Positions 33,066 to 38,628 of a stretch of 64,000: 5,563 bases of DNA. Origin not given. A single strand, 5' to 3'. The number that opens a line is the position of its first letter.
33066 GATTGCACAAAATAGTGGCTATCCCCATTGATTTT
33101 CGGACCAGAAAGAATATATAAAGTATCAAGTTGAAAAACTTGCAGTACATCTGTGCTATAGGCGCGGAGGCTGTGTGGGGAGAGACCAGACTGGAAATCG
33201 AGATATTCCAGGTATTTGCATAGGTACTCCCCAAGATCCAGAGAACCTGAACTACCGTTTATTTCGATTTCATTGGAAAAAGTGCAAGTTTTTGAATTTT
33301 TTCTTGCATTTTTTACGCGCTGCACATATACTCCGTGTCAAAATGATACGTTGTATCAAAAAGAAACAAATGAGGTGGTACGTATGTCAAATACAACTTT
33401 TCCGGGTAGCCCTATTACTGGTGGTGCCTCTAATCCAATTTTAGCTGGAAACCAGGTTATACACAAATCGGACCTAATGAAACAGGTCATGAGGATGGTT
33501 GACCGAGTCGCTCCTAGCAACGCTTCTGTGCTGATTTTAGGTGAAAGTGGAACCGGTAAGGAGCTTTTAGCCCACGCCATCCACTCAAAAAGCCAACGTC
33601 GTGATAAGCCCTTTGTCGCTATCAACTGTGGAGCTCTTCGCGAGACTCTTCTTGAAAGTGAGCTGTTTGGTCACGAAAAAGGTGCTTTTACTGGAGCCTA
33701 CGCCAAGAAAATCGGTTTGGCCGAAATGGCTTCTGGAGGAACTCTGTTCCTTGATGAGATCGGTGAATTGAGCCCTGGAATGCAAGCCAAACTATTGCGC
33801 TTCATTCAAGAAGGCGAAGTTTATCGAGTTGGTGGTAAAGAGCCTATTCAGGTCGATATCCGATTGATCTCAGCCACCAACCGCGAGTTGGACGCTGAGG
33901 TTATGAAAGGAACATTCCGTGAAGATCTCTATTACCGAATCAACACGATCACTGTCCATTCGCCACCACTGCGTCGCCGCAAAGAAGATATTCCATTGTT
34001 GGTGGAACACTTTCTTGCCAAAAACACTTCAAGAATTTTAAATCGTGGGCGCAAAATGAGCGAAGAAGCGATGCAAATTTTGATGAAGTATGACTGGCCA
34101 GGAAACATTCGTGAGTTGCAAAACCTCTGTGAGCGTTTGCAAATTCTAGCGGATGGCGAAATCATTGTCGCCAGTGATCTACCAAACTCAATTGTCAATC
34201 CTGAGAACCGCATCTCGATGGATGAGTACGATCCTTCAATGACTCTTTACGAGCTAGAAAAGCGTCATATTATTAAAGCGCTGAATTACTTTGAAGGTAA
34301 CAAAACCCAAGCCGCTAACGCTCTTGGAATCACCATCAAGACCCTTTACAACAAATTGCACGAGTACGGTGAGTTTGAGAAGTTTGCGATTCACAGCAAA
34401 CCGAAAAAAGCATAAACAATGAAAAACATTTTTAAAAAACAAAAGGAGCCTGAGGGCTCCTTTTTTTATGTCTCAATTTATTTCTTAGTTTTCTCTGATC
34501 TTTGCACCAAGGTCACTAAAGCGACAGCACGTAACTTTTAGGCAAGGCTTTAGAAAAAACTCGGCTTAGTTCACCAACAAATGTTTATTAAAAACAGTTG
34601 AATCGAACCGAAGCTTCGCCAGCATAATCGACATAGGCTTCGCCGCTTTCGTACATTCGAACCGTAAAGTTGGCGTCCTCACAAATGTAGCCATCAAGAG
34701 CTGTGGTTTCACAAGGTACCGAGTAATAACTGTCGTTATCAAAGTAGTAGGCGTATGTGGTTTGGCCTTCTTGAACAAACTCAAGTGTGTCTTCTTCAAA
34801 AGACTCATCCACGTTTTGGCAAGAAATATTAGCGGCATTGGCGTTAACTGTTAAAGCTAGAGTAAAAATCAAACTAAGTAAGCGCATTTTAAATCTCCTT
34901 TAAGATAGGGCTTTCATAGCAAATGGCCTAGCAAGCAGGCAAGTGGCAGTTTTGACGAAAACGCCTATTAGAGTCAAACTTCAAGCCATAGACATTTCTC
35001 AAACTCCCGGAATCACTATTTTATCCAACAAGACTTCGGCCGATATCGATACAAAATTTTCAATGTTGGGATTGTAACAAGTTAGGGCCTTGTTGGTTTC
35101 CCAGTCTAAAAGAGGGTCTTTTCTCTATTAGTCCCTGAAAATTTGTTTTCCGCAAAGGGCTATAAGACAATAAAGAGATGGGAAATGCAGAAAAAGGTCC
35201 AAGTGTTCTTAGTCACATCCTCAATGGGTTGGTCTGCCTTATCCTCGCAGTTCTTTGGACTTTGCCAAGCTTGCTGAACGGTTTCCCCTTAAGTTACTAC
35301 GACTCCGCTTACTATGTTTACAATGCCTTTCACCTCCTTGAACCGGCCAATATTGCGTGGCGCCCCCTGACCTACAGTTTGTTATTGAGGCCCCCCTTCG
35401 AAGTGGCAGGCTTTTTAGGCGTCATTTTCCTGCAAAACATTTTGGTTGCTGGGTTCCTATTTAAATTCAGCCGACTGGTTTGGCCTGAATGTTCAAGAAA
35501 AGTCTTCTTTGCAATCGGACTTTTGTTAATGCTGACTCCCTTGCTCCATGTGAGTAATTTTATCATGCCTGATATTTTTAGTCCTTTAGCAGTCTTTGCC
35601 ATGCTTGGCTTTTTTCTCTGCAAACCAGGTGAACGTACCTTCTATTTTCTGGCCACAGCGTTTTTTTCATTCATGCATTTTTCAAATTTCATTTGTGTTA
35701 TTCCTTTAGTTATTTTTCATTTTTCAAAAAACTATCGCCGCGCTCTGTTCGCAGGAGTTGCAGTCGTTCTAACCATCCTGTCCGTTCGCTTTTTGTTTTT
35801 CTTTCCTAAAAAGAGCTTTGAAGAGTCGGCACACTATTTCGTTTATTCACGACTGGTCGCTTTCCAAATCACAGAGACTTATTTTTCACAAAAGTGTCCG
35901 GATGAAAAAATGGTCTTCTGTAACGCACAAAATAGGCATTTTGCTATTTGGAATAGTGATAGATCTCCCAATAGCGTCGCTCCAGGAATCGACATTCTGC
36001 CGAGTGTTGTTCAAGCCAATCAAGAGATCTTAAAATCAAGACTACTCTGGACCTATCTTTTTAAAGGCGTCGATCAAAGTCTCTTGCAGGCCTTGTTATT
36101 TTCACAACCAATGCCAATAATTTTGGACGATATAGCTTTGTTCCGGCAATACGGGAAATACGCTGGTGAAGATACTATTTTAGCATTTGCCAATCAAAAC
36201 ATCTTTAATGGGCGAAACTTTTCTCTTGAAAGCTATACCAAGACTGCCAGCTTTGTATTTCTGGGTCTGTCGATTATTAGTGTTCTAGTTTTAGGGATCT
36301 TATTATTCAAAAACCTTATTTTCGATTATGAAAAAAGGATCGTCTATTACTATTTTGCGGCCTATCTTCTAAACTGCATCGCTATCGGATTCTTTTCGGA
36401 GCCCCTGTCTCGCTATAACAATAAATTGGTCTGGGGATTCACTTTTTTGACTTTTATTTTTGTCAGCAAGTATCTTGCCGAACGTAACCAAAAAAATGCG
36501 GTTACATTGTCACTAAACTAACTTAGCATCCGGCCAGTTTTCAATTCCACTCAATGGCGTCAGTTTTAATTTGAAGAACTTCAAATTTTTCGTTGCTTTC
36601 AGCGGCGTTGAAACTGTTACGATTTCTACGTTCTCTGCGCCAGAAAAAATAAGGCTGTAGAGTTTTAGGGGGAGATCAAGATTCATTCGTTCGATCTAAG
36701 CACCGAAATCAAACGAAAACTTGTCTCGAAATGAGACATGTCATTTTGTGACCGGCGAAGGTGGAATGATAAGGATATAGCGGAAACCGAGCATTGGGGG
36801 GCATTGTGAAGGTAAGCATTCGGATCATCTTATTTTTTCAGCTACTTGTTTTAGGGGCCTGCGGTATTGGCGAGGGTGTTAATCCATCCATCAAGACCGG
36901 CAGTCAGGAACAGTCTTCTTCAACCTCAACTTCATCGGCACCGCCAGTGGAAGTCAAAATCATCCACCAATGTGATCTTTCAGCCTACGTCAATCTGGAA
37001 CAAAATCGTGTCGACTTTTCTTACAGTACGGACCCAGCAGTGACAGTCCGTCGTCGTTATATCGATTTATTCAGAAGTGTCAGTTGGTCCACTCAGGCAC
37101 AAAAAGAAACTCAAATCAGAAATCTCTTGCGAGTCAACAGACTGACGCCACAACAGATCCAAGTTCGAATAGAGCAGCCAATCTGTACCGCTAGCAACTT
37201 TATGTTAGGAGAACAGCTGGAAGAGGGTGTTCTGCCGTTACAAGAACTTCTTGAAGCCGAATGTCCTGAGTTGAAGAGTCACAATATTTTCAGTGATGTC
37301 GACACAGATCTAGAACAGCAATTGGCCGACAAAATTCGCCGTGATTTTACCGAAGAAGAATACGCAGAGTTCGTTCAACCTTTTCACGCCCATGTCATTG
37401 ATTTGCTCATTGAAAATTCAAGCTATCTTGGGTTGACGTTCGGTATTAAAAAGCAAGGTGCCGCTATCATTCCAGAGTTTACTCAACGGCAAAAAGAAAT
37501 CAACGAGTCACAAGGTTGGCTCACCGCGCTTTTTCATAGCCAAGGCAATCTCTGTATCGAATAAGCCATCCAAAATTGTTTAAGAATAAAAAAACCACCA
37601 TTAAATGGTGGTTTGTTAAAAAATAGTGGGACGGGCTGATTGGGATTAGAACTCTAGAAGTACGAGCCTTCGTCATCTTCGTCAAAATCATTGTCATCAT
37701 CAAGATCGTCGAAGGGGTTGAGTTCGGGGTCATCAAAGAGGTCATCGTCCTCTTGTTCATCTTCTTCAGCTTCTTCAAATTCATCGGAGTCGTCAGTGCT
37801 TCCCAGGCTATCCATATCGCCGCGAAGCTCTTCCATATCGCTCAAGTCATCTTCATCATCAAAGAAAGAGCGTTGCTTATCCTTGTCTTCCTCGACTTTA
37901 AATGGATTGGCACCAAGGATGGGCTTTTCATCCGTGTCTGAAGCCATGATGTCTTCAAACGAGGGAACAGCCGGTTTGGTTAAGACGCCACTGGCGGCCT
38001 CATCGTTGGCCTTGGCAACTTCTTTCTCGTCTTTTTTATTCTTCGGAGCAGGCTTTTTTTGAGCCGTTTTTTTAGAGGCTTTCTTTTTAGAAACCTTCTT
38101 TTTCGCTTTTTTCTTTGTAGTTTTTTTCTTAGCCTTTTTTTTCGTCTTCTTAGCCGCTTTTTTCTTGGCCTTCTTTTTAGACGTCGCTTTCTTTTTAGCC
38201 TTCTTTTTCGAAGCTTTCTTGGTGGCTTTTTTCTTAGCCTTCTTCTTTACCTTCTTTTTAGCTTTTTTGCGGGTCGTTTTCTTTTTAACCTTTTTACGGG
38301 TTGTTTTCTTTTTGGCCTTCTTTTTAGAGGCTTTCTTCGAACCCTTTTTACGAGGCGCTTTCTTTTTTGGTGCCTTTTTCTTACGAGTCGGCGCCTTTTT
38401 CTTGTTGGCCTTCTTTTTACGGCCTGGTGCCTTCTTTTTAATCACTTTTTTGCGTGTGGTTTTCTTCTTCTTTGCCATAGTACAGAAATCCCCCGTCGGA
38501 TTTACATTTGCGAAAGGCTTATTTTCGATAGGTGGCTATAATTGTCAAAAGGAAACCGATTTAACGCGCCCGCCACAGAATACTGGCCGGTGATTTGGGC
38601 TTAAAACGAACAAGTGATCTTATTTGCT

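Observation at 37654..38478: Charge-segregated protein beside fliC: histone-H1-like poly-Lys half fused to a poly-acidic tail ending in an aromatic tip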

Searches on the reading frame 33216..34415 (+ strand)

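Call 86: search_protein_families(library=pfam, proteins=[window:33216-34415:+], max_evalue=0.00001)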
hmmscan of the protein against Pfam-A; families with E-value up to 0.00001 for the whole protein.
window:33216-34415:+ (399 aa): 6 families
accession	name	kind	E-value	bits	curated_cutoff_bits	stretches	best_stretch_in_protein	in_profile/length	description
PF00158.32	Sigma54_activat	-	2.5e-72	242.5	20.2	1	82-247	2-167/168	Sigma-54 interaction domain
PF25601.1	AAA_lid_14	-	2.9e-27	94.8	27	1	253-331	1-79/87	AAA+ ATPase lid domain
PF14532.12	Sigma54_activ_2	-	2.6e-21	76.8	25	1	84-252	3-138/138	Sigma-54 interaction domain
PF02954.25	HTH_8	-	7.4e-14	51.6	22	1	344-384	2-42/42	Bacterial regulatory protein, Fis family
PF07728.20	AAA_5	-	8e-08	32.8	22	1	105-224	2-124/139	AAA domain (dynein-related subfamily)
PF00004.35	AAA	-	2.5e-06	28.4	21.2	1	105-230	1-119/131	ATPase family associated with various cellular activities (AAA)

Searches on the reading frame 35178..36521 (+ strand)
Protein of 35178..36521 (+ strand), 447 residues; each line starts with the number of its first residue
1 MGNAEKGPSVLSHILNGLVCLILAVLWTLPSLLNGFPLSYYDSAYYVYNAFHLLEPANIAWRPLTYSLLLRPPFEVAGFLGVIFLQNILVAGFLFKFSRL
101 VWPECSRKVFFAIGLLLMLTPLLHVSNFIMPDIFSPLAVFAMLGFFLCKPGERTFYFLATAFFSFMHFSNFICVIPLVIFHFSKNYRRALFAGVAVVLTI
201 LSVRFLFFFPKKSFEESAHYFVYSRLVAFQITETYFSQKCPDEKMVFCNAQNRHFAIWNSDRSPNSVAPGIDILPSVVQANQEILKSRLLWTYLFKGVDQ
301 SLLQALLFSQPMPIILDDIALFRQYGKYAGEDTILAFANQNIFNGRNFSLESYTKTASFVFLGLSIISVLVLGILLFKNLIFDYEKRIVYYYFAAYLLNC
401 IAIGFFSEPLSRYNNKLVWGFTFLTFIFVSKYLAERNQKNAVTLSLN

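Call 3: search_protein_families(library=pfam, proteins=[window:35178-36521:+], max_evalue=0.1)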
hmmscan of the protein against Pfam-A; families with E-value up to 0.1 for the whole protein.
window:35178-36521:+ (447 aa): 1 family
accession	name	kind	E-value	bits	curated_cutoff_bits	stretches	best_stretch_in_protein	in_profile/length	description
PF14387.11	DUF4418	-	0.074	13.8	27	0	188-255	34-99/117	Domain of unknown function (DUF4418)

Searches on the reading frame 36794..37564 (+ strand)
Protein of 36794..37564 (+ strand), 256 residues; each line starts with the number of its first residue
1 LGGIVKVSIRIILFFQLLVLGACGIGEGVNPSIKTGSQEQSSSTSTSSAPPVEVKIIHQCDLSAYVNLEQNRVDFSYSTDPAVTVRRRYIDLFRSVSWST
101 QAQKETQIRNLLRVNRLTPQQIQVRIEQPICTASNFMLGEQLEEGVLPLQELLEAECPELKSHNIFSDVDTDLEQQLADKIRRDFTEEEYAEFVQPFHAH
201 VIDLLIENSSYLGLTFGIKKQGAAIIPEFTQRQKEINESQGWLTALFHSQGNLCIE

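Call 3: search_protein_families(library=pfam, proteins=[window:36794-37564:+], max_evalue=0.1)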
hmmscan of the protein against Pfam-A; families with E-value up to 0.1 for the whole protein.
window:36794-37564:+ (256 aa): 1 family
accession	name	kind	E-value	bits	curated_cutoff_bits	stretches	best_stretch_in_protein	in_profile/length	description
PF25193.1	DPC1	-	0.093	13.9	27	0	15-57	7-47/65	Diatom pyrenoid component 1 motif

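Call 4: search_protein_families(library=ncbifam, proteins=[window:36794-37564:+], max_evalue=0.1)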
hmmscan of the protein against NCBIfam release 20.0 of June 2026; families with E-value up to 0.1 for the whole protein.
window:36794-37564:+ (256 aa): 1 family
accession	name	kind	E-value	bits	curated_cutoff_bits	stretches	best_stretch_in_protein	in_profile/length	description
TIGR01805.1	CM_mono_grmpos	equivalog_domain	0.013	15.7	71.2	1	156-203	28-75/81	chorismate mutase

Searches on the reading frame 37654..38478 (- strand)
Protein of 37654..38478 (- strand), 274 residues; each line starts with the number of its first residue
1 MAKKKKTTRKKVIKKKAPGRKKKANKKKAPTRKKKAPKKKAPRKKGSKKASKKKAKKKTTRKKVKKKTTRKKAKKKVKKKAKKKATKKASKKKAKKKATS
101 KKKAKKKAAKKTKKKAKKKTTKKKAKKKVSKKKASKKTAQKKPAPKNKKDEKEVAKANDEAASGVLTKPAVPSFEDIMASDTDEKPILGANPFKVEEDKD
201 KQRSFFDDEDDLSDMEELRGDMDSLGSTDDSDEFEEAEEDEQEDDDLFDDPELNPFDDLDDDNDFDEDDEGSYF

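Call 3: search_protein_families(library=pfam, proteins=[window:37654-38478:-], max_evalue=0.1)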
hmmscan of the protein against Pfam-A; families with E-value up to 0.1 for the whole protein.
window:37654-38478:- (274 aa): 0 families

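Call 4: search_protein_families(library=ncbifam, proteins=[window:37654-38478:-], max_evalue=0.1)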
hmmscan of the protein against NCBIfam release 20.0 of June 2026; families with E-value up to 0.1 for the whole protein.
window:37654-38478:- (274 aa): 0 families

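Call 6: find_homologous_proteins(query=window:37654-38478:-, max_evalue=0.001)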
Query window:37654-38478:- (274 aa): 26 proteins with E <= 0.001 among 8000 candidates.
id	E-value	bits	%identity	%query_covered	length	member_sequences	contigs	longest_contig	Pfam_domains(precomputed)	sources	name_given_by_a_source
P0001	1.7e-8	53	-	-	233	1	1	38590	PF07382.17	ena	-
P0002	1.2e-7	50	-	-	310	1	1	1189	PF21157.3,PF01258.24,PF07382.17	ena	-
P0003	7.0e-7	47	-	-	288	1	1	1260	PF21157.3,PF01258.24,PF07382.17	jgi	-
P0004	1.3e-5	43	-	-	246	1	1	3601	PF01258.24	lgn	-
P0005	4.4e-5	41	-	-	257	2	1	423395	PF21157.3,PF01258.24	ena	-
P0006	5.4e-5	41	-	-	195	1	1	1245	-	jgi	jgi:hypothetical protein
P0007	6.0e-5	41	-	-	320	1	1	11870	PF21157.3,PF01258.24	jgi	jgi:DnaK suppressor protein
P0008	6.9e-5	41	-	-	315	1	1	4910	PF21157.3,PF01258.24,PF07382.17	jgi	jgi:DnaK suppressor protein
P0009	7.0e-5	41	-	-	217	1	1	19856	-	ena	-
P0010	7.1e-5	41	-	-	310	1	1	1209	PF21157.3,PF01258.24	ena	-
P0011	9.0e-5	40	48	14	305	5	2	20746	PF21157.3,PF01258.24,PF07382.17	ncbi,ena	-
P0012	9.7e-5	40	56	7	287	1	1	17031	PF21157.3,PF01258.24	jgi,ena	-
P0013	1.0e-4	40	-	-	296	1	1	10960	PF21157.3,PF01258.24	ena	-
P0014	1.7e-4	39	-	-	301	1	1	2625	PF21157.3,PF01258.24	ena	-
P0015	1.8e-4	39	-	-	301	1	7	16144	PF21157.3,PF01258.24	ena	-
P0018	2.8e-4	39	-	-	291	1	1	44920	PF21157.3,PF01258.24,PF07382.17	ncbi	-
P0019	2.8e-4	39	-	-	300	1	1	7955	PF21157.3,PF01258.24,PF07382.17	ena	-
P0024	8.3e-4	37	-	-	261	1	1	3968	PF21157.3,PF01258.24,PF07382.17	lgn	-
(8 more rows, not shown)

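Call 11: find_encoding_contigs(protein=window:37654-38478:-, flank=3000, max_places=4)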
Protein window:37654-38478:- (274 aa): no gene with exactly this product is on record in the collection.

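Call 42: find_encoding_contigs(protein=P0001, flank=6000, max_places=3)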
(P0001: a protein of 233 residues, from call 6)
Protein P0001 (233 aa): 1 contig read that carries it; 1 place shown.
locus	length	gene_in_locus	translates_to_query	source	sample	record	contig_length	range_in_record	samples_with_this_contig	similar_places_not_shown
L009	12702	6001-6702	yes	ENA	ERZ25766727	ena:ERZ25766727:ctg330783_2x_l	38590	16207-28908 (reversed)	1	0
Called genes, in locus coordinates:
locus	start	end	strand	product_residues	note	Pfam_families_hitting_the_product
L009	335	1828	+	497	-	PF01609:DDE_Tnp_1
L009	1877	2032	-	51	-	-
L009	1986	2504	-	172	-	PF00436:SSB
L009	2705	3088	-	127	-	-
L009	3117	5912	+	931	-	PF13400:Tad (weak)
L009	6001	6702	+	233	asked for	PF07382:HC2 (weak)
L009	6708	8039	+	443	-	PF01966:HD (weak)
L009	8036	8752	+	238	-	-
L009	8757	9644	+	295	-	PF03994:DUF350 (weak)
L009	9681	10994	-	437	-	PF00155:Aminotran_1_2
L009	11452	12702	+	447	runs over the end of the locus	PF00884:Sulfatase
